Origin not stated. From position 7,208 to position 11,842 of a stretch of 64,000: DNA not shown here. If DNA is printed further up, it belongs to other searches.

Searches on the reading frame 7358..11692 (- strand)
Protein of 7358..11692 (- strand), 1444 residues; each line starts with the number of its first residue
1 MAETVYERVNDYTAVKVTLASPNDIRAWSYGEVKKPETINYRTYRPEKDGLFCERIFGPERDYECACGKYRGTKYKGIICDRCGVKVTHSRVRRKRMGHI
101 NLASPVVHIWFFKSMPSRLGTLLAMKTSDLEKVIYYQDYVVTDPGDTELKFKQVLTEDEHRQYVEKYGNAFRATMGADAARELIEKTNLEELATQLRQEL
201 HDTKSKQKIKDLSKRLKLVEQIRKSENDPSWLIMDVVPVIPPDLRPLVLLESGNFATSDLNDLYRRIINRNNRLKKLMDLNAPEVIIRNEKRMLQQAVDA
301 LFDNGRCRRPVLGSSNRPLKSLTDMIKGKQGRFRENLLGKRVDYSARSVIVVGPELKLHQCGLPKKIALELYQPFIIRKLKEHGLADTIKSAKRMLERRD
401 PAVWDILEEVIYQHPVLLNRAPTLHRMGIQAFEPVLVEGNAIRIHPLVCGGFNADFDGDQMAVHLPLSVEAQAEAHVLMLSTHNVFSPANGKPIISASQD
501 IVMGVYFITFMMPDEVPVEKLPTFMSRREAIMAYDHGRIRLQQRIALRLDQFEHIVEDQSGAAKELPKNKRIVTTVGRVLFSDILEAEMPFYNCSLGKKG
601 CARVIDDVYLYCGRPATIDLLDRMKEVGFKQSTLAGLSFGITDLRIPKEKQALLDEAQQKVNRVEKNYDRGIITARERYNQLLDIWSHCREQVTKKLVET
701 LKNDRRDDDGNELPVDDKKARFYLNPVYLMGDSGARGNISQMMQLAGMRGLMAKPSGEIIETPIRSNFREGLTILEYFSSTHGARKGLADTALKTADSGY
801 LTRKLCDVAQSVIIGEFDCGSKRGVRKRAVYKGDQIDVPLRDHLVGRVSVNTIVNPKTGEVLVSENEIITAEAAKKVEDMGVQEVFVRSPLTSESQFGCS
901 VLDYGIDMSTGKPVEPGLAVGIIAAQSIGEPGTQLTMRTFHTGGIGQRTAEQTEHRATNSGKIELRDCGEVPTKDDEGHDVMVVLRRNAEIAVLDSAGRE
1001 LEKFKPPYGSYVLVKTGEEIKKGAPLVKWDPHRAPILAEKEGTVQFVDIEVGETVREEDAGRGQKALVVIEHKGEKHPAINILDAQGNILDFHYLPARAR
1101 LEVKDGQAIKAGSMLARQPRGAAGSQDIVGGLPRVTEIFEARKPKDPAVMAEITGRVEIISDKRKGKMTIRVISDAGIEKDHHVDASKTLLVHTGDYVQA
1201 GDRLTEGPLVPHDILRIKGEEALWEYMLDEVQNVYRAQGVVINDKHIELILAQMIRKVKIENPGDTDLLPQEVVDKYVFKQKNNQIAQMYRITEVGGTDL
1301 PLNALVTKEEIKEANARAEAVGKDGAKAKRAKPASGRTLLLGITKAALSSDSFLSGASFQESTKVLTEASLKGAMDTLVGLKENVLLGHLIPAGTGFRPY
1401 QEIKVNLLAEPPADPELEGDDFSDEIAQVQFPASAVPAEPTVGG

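Call 53: search_protein_families(library=pfam, proteins=[window:7358-11692:-], max_evalue=0.00001)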
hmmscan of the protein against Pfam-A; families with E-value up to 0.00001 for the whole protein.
window:7358-11692:- (1444 aa): 6 families
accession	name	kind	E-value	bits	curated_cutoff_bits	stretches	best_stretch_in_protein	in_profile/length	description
PF04997.17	RNA_pol_Rpb1_1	-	6.5e-82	275.8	39.7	1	13-337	5-312/312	RNA polymerase Rpb1, domain 1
PF04998.22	RNA_pol_Rpb1_5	-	1.3e-63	215.4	28.5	1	771-1291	1-258/267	RNA polymerase Rpb1, domain 5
PF00623.25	RNA_pol_Rpb1_2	-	9.5e-39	133.7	25.3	1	339-480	1-165/166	RNA polymerase Rpb1, domain 2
PF04983.23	RNA_pol_Rpb1_3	-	3.9e-21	76.1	28.9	1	484-644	1-162/162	RNA polymerase Rpb1, domain 3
PF05000.22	RNA_pol_Rpb1_4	-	1.6e-19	70.2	24.8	1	673-769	1-107/107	RNA polymerase Rpb1, domain 4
PF01333.25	Apocytochr_F_C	-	3.5e-09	37.2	30.4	0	1150-1210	6-66/118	Apocytochrome F, C-terminal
